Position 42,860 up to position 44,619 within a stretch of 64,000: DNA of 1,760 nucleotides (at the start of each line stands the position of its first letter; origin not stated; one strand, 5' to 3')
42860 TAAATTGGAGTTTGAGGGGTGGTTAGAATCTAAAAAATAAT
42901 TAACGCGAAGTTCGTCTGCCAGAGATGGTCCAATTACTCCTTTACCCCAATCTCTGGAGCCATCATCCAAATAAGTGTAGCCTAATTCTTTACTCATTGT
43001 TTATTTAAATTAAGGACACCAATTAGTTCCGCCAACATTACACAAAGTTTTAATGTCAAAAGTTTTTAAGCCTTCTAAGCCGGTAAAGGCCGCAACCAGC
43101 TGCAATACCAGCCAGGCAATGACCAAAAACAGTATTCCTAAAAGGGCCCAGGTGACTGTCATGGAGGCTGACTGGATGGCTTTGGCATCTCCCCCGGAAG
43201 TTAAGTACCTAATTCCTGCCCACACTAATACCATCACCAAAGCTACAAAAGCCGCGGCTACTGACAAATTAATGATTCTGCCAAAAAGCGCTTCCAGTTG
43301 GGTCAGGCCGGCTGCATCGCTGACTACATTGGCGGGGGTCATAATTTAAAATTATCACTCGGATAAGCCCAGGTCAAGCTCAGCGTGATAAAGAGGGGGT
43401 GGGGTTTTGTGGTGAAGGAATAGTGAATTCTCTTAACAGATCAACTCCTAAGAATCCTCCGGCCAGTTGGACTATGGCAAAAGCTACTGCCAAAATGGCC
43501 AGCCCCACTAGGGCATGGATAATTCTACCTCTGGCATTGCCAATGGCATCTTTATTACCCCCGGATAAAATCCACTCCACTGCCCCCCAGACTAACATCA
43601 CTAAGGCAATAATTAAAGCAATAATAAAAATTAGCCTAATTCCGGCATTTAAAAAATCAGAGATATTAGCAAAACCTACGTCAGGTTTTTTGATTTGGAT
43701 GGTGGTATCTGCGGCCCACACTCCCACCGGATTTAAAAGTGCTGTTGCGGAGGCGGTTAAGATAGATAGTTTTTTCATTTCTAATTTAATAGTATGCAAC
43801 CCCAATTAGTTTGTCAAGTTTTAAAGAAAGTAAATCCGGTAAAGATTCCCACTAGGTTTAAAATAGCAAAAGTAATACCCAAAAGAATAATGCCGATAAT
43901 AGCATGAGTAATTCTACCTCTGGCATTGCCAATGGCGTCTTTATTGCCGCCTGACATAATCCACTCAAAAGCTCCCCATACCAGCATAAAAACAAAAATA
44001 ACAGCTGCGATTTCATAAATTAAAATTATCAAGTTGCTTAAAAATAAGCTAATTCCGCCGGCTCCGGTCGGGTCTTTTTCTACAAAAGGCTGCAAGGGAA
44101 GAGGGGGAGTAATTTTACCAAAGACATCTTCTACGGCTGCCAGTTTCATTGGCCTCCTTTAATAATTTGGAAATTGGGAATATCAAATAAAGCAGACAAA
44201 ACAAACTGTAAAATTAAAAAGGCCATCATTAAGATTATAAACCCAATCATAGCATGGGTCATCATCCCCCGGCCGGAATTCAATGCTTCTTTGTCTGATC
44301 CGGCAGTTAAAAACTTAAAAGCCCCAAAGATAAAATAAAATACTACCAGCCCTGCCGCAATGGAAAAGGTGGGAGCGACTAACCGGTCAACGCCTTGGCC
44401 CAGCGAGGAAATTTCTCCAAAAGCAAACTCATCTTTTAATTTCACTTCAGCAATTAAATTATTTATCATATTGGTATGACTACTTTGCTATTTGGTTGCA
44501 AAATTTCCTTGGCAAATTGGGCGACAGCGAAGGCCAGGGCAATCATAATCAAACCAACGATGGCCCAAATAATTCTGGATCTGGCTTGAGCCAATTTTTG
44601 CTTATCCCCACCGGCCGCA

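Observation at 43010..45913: Five tandem T4SS-pilin-like paralogs plus a large protein carrying the same C-terminal pilin module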

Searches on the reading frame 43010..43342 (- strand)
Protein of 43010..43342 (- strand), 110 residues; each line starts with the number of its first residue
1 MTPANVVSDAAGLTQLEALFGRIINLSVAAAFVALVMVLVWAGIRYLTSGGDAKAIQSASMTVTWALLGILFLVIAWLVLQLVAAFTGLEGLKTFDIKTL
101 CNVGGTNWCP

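Call 3: search_protein_families(library=pfam, proteins=[window:43010-43342:-], max_evalue=0.1)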
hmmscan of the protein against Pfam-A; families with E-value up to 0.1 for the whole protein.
window:43010-43342:- (110 aa): 4 families
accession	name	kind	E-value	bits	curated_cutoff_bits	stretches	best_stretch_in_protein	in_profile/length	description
PF18895.5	T4SS_pilin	-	6e-06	26.7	26.6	1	15-83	4-71/71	Type IV secretion system pilin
PF05745.16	CRPA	-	0.0025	18.3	23.6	1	26-83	28-85/150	Chlamydia 15 kDa cysteine-rich outer membrane protein (CRPA)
PF04791.21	LMBR1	-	0.016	14.6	31.9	1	17-106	346-438/510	LMBR1-like membrane protein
PF10999.13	DUF2839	-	0.028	15.2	22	1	55-84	32-61/67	Protein of unknown function (DUF2839)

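Call 41: search_protein_families(library=ncbifam, proteins=[window:43010-43342:-], max_evalue=1)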
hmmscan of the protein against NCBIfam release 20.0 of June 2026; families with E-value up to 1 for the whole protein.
window:43010-43342:- (110 aa): 2 families
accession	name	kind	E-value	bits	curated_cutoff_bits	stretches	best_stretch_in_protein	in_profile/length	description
NF045849.1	ICE_MMCAP2_0565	equivalog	0.0017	18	40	1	27-85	21-78/80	Mbov_0395 family pilin-like conjugal transfer protein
TIGR00916.1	2A0604s01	subfamily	0.82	9.2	148.6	1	22-85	85-146/231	SecD/SecF family protein translocase subunit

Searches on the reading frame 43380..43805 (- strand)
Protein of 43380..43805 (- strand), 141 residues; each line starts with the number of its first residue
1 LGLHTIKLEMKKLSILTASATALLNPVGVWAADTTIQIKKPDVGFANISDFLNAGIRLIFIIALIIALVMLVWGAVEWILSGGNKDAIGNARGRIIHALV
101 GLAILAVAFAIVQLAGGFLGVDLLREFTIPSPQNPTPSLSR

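Call 3: search_protein_families(library=pfam, proteins=[window:43380-43805:-], max_evalue=0.1)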
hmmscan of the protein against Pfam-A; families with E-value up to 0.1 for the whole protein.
window:43380-43805:- (141 aa): 5 families
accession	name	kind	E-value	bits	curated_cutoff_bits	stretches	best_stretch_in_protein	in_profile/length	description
PF18895.5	T4SS_pilin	-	5.9e-08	33.1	26.6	1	48-114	5-70/71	Type IV secretion system pilin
PF06664.17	WLS-like_TM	-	0.022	14.5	28.3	1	31-114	129-211/247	Wntless-like, transmembrane domain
PF19607.4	DUF6112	-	0.023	14.9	25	1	45-108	10-73/88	Family of unknown function (DUF6112)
PF18303.6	Saf_2TM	-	0.036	14.4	29.5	1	13-96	23-103/152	SAVED-fused 2TM effector domain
PF14995.11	TMEM107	-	0.037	14.8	26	1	56-124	4-72/123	Transmembrane protein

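Call 34: find_homologous_proteins(query=window:43380-43775:-)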
Query window:43380-43775:- (131 aa): 128 proteins with E <= 0.001 among 193 candidates; the best 120 are listed.
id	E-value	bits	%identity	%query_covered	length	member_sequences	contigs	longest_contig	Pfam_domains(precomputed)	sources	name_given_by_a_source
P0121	2.4e-75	268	100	100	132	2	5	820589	PF18895.6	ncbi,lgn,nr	ncbi:MAG: hypothetical protein HYW45_01940 [Candidatus Daviesbacteria bacterium]|nr:MAG: hypothetica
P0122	3.9e-48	180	70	100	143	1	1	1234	PF18895.6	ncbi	-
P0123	1.5e-45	172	65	99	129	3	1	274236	PF18895.6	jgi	jgi:hypothetical protein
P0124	2.3e-45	171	66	100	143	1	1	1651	PF18895.6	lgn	-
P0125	7.3e-44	167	65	92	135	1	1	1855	PF18895.6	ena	-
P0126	2.1e-42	162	60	98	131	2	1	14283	PF18895.6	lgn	-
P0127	1.1e-41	160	61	95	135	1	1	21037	PF18895.6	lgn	-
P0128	1.8e-41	159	58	100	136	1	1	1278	PF18895.6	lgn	-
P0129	5.9e-41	157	69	83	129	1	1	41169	PF18895.6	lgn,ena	-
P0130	1.3e-40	156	62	98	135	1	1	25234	PF18895.6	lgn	-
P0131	2.7e-40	155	72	78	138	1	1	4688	PF18895.6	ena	-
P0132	7.0e-40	154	62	98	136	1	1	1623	PF18895.6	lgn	-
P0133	1.0e-39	153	70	80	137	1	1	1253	PF18895.6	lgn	-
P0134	1.2e-39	153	64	85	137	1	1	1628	PF18895.6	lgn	-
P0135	1.4e-39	153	63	100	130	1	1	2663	PF18895.6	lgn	-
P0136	3.7e-39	151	64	94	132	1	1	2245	PF18895.6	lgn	-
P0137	5.5e-39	151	62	85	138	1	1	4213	PF18895.6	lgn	-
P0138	5.8e-39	151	57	100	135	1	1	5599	PF18895.6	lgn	-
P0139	7.6e-39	150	59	100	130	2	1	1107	PF18895.6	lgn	-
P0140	8.5e-39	150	65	85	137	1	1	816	PF18895.6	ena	-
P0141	1.0e-38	150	64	85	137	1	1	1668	PF18895.6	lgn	-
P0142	2.7e-38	149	59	92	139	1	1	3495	PF18895.6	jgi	jgi:hypothetical protein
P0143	4.8e-38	148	62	98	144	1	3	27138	PF18895.6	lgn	-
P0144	1.1e-37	147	67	79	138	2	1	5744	PF18895.6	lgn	-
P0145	2.1e-37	146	61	95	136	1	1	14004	PF18895.6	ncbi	-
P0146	2.2e-37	146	68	80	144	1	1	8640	PF18895.6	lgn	-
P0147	2.5e-37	145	66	81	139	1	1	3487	PF18895.6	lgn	-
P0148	3.0e-37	145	67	80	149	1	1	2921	PF18895.6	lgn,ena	-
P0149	3.0e-37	145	68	79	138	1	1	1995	PF18895.6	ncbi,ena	-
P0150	3.1e-37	145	61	98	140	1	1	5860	PF18895.6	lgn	-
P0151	3.2e-37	145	60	92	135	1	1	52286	PF18895.6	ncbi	-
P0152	7.4e-37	144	66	80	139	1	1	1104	PF18895.6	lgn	-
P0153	1.5e-36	143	63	82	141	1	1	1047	PF18895.6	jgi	jgi:hypothetical protein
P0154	7.5e-36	141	58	98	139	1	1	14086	PF18895.6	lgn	-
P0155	1.0e-35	140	64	84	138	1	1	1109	PF18895.6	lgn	-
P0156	2.5e-35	139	59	98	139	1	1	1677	PF18895.6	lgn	-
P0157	5.2e-35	138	66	85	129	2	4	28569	PF18895.6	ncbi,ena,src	-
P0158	1.1e-34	137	58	79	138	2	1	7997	PF18895.6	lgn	-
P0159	1.3e-34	137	60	93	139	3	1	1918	PF18895.6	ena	-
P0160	1.5e-34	136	64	77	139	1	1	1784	PF18895.6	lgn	-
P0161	1.7e-34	136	62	83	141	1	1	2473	PF18895.6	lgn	-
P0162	2.0e-34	136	54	99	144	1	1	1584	PF18895.6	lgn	-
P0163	4.0e-34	135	57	98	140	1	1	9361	PF18895.6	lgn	-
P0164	1.0e-33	134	62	78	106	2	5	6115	PF18895.6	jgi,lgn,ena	-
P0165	1.2e-33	134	64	78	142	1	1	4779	PF18895.6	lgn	-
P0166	1.5e-33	133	57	93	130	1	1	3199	PF18895.6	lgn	-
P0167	1.6e-33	133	60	81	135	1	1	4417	PF18895.6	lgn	-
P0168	1.7e-33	133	55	100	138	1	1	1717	PF18895.6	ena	-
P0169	2.0e-33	133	61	80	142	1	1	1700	PF18895.6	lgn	-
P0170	2.7e-33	132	54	98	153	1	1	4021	PF18895.6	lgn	-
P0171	3.2e-33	132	60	85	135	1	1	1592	PF18895.6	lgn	-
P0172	3.8e-33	132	53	100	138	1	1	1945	PF18895.6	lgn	-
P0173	4.3e-32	129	56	93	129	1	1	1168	PF18895.6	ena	-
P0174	6.1e-32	128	64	73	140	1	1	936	PF18895.6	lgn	-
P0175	8.3e-32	128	55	95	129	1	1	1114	PF18895.6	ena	-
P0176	2.3e-31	126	54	97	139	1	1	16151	PF18895.6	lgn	-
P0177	2.4e-31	126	54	93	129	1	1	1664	PF18895.6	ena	-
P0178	6.3e-31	125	53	98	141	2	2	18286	PF18895.6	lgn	-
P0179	9.6e-31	124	52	93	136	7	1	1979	PF18895.6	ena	-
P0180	1.6e-30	123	54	94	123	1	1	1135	PF18895.6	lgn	-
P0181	2.6e-30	123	56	93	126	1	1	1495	PF18895.6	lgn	-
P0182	2.6e-30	123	60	74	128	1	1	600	PF18895.6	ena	-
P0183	3.2e-30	122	59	75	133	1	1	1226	PF18895.6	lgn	-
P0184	3.5e-30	122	53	95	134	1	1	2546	PF18895.6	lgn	-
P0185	8.8e-30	121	60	87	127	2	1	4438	PF18895.6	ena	-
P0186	1.7e-29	120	60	77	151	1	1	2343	PF18895.6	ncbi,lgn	-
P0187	4.0e-29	119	51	93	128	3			PF18895.6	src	-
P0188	4.5e-29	119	58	78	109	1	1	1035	PF18895.6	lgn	-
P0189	4.7e-29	119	55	93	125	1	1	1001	PF18895.6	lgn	-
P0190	6.6e-29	118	58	78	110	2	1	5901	PF18895.6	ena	-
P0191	9.8e-29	118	53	93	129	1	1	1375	PF18895.6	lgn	-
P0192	3.2e-28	116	60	76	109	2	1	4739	PF18895.6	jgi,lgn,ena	-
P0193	5.4e-28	115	53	80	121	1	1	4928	PF18895.6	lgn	-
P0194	6.4e-28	115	59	76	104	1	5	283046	PF18895.6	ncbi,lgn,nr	ncbi:hypothetical protein HY386_01515 [Candidatus Daviesbacteria bacterium]|nr:hypothetical protein 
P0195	6.6e-28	115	54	95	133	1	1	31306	PF18895.6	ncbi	-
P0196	6.7e-28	115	58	78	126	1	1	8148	PF18895.6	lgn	-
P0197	8.6e-28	115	56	76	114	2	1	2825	PF18895.6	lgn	-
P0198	1.1e-27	114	55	74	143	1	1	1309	PF18895.6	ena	-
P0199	1.2e-27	114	52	78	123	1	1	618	PF18895.6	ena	-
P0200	1.4e-27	114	48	88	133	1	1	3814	PF18895.6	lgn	-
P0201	3.3e-27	113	51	93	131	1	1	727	PF18895.6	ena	-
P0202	3.4e-27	113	57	77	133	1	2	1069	PF18895.6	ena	-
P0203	5.5e-27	112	53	76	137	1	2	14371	PF18895.6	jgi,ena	-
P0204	8.8e-27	111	50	93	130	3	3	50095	PF18895.6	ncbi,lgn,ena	ncbi:MAG: hypothetical protein AAB414_00730 [Patescibacteria group bacterium]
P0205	1.8e-26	110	51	95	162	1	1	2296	PF18895.6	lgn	-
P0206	2.4e-26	110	50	96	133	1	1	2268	PF18895.6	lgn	-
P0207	3.0e-26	110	50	90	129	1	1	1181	PF18895.6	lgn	-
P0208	3.0e-26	110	48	93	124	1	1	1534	PF18895.6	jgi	jgi:hypothetical protein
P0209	4.2e-26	109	52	96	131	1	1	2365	PF18895.6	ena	-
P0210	5.2e-26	109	48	92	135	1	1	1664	PF18895.6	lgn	-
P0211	5.9e-26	109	50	93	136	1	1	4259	PF18895.6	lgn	-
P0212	9.8e-26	108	48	93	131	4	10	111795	PF18895.6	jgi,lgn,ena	-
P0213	1.1e-25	108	52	78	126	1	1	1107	PF18895.6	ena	-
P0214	1.2e-25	108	47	99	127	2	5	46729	PF18895.6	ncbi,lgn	-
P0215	2.1e-25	107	50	94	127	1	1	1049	PF18895.6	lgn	-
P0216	2.5e-25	107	46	93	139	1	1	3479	PF18895.6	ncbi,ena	-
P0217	2.9e-25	106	48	94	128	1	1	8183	PF18895.6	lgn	-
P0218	3.0e-25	106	48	94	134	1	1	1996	PF18895.6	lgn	-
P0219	3.0e-25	106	52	92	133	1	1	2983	PF18895.6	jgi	jgi:hypothetical protein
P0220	3.1e-25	106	48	94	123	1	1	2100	PF18895.6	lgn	-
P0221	3.1e-25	106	55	75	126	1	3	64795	PF18895.6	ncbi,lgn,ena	-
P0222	3.2e-25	106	48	94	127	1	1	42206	PF18895.6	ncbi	-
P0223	4.0e-25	106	48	95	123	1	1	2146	PF18895.6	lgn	-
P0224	4.9e-25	106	49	94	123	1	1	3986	PF18895.6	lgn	-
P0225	5.2e-25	106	51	93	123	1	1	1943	PF18895.6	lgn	-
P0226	6.9e-25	105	46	98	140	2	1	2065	PF18895.6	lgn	-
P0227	9.3e-25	105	48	94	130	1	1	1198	PF18895.6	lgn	-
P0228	9.5e-25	105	47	84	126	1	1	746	PF18895.6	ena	-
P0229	1.0e-24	105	54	74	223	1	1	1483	PF18895.6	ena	-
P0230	2.2e-24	104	48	95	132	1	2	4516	PF18895.6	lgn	-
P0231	2.5e-24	103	49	93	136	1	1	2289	PF18895.6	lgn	-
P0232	3.4e-24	103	45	95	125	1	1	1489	PF18895.6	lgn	-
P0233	4.5e-24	103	46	98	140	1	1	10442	PF18895.6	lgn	-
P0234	5.1e-24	102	48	93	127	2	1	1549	PF18895.6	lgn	-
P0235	1.6e-23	101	53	66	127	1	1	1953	PF18895.6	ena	-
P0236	1.8e-23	101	45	94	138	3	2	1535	PF18895.6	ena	-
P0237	2.9e-23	100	48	93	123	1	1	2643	PF18895.6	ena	-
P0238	3.9e-23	100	45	93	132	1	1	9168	PF18895.6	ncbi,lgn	-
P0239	1.5e-22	98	45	93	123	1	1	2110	PF18895.6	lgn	-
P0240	5.4e-20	89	53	67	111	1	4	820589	PF18895.6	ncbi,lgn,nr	ncbi:MAG: hypothetical protein HYW45_01945 [Candidatus Daviesbacteria bacterium]|nr:MAG: hypothetica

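Call 38: search_solved_structures(query=A3, max_evalue=10)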
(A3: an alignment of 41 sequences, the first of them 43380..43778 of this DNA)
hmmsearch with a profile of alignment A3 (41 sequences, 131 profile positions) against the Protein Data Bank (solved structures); distinct sequences matched with E-value up to 10: 1.
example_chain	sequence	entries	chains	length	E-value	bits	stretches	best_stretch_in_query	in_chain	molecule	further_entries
1n7l_A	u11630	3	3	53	0.32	14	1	10-61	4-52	Cardiac phospholamban | Phospholamban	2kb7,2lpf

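Call 41: search_protein_families(library=ncbifam, proteins=[window:43380-43778:-], max_evalue=1)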
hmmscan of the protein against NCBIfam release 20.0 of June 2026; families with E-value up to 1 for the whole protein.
window:43380-43778:- (132 aa): 6 families
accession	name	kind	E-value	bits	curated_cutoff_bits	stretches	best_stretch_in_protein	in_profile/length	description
NF011679.0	PRK15099.1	equivalog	0.011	15.1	325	1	50-116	119-183/416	lipid III flippase WzxE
NF008160.0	PRK10913.1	equivalog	0.019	14.4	483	1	13-108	64-159/300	dipeptide ABC transporter permease DppC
NF006283.1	PRK08455.1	equivalog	0.033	13.8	187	1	49-78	19-48/182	flagellar basal body-associated protein FliL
TIGR03943.1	TIGR03943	equivalog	0.18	11.2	88.8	1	38-103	4-69/221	TIGR03943 family putative permease subunit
NF045849.1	ICE_MMCAP2_0565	equivalog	0.2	11.4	40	1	39-106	9-76/80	Mbov_0395 family pilin-like conjugal transfer protein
NF038392.1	div_DrpB_YedR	equivalog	0.68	10.3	50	0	54-103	23-74/86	cell division protein DrpB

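Call 43: predict_structure(alignment_id=A3)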
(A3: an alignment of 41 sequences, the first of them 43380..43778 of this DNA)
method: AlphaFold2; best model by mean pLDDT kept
length: 132 residues; sequences in the alignment: 41
mean_pLDDT: 76.3   pTM: 0.50
mean pLDDT of the five models: 76.3, 74.8, 72.0, 70.3, 68.8
residues with pLDDT >= 90: 32; 70-90: 47; 50-70: 52; < 50: 1
segments of 3 or more residues with pLDDT < 50: none
pLDDT, mean of each block of 10 residues (from residue 1): 60 59 57 72 84 90 90 91 91 92 83 65 63 54
secondary structure, 60 per line:
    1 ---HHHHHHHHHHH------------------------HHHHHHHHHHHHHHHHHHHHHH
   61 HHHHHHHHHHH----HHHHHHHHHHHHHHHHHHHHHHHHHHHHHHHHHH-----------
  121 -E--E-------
elements in order: H4-14 H39-71 H76-109

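Call 47: fold_search(model_id=the predicted structure, library=pdb)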
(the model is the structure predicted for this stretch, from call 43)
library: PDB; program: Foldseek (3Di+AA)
matches with E <= 10: 53; with E <= 0.001: 0
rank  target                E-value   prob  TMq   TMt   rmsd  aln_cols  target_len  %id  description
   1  6czq_B                2.5e+00  0.21  0.32  0.43  11.8       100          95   13  A V-to-F substitution in SK2 channels causes Ca2+ hypersensitivity and improves locomotion in a C. elegans ALS model (released 2018-08-01)
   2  1urf_MODEL_1_A        3.2e+00  0.21  0.36  0.51   7.5        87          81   14  HR1b domain from PRK1 (released 2003-11-06)
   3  6csv_B                4.2e+00  0.13  0.29  0.40   7.6        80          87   14  The structure of the Cep63-Cep152 heterotetrameric complex (released 2019-03-27)
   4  9rxe_MODEL_1_A        5.0e+00  0.28  0.37  0.46   6.3        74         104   11  Solution structure of the HR1c domain of human PKN1 (released 2025-12-31)
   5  8zal_B                5.0e+00  0.25  0.42  0.18   4.8        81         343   14  EmrAB-TolC MFS-type tripartite multidrug efflux pump EA (released 2025-04-30)
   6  8esw_BL               5.0e+00  0.15  0.36  0.32  10.4       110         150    6  Structure of mitochondrial complex I from Drosophila melanogaster, Flexible-class 1 (released 2023-03-29)
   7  5wbx_B                5.0e+00  0.09  0.26  0.36  12.3       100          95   13  Structural insights into the potency of SK/IK channel positive modulators (released 2017-12-20)
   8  1w99                  5.3e+00  0.35  0.41  0.11   3.3        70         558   16  Mosquito-larvicidal toxin Cry4Ba from Bacillus thuringiensis ssp. Israelensis (released 2005-04-11)
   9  4j9z_B                5.3e+00  0.13  0.30  0.40  12.3        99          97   11  Calcium-calmodulin complexed with the calmodulin binding domain from a small conductance potassium channel splice vari (released 2013-03-27)
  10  5a7d_P                5.3e+00  0.12  0.33  0.17  12.5        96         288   16  Tetrameric assembly of LGN with Inscuteable (released 2016-08-03)
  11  8zar_C                5.7e+00  0.23  0.42  0.18   4.9        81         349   14  EmrAB-TolC MFS-type tripartite multidrug efflux pump FA (released 2025-04-30)
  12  5l8b_A                5.7e+00  0.16  0.39  0.54   9.0        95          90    9  Crystal structure of Rhodospirillum rubrum Rru_A0973 mutant E62A (released 2016-08-31)
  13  7c7e                  6.0e+00  0.21  0.26  0.24   9.1        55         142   22  Crystal structure of C terminal domain of Escherichia coli DgoR (released 2021-01-20)
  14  6cnn_A                6.0e+00  0.21  0.47  0.19  14.3       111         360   11  Cryo-EM structure of the human SK4/calmodulin channel complex in the Ca2+ bound state I (released 2018-05-02)
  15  5l8f_B                6.0e+00  0.15  0.39  0.53   9.0        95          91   10  Crystal structure of Rhodospirillum rubrum Rru_A0973 mutant E32A, E62A, H65A. (released 2017-06-21)
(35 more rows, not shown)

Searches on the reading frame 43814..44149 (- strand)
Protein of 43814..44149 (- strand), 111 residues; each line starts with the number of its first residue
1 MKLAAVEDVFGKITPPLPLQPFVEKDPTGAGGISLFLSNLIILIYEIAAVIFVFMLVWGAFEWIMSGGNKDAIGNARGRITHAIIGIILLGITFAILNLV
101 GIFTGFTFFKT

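Call 3: search_protein_families(library=pfam, proteins=[window:43814-44149:-], max_evalue=0.1)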
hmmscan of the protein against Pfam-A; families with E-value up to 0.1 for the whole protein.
window:43814-44149:- (111 aa): 2 families
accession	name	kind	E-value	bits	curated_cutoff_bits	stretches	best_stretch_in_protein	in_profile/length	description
PF18895.5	T4SS_pilin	-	1.8e-07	31.6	26.6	1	31-93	3-64/71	Type IV secretion system pilin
PF06157.16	DUF973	-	0.031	13.9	26.4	1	31-106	11-84/309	Protein of unknown function (DUF973)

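Call 41: search_protein_families(library=ncbifam, proteins=[window:43814-44149:-], max_evalue=1)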
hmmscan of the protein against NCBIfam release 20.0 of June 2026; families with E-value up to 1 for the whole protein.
window:43814-44149:- (111 aa): 1 family
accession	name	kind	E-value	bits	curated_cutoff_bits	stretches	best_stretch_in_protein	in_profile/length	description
NF038392.1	div_DrpB_YedR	equivalog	0.03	14.6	50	1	44-104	22-81/86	cell division protein DrpB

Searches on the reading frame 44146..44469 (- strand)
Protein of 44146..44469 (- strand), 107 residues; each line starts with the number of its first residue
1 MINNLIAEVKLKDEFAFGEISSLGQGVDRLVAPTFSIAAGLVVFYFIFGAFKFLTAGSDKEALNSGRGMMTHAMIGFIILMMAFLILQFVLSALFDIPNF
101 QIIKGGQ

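Call 3: search_protein_families(library=pfam, proteins=[window:44146-44469:-], max_evalue=0.1)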
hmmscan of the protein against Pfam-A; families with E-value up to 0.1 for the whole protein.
window:44146-44469:- (107 aa): 4 families
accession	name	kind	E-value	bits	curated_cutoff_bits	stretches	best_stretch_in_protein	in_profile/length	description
PF18895.5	T4SS_pilin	-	8.1e-07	29.5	26.6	1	30-90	12-71/71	Type IV secretion system pilin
PF01578.25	Cytochrom_C_asm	-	0.0016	18.6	29.9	1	28-95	31-96/212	Cytochrome C assembly protein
PF05425.18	CopD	-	0.022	15.5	32.1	1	36-89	9-63/105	Copper resistance protein D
PF20556.3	DUF6768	-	0.032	14.4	27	1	11-84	23-96/123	Family of unknown function (DUF6768)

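Call 41: search_protein_families(library=ncbifam, proteins=[window:44146-44469:-], max_evalue=1)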
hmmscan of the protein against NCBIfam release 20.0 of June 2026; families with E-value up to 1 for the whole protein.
window:44146-44469:- (107 aa): 3 families
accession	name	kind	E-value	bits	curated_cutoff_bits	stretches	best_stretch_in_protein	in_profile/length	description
NF045849.1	ICE_MMCAP2_0565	equivalog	0.0021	17.7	40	1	30-93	16-79/80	Mbov_0395 family pilin-like conjugal transfer protein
NF000148.1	SMR_qac_pB8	exception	0.0034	18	200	1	27-81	27-80/110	Qac-pB8 family quaternary ammonium compound efflux SMR transporter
TIGR00159.1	TIGR00159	equivalog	0.024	14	188.8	1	51-96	25-70/254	diadenylate cyclase CdaA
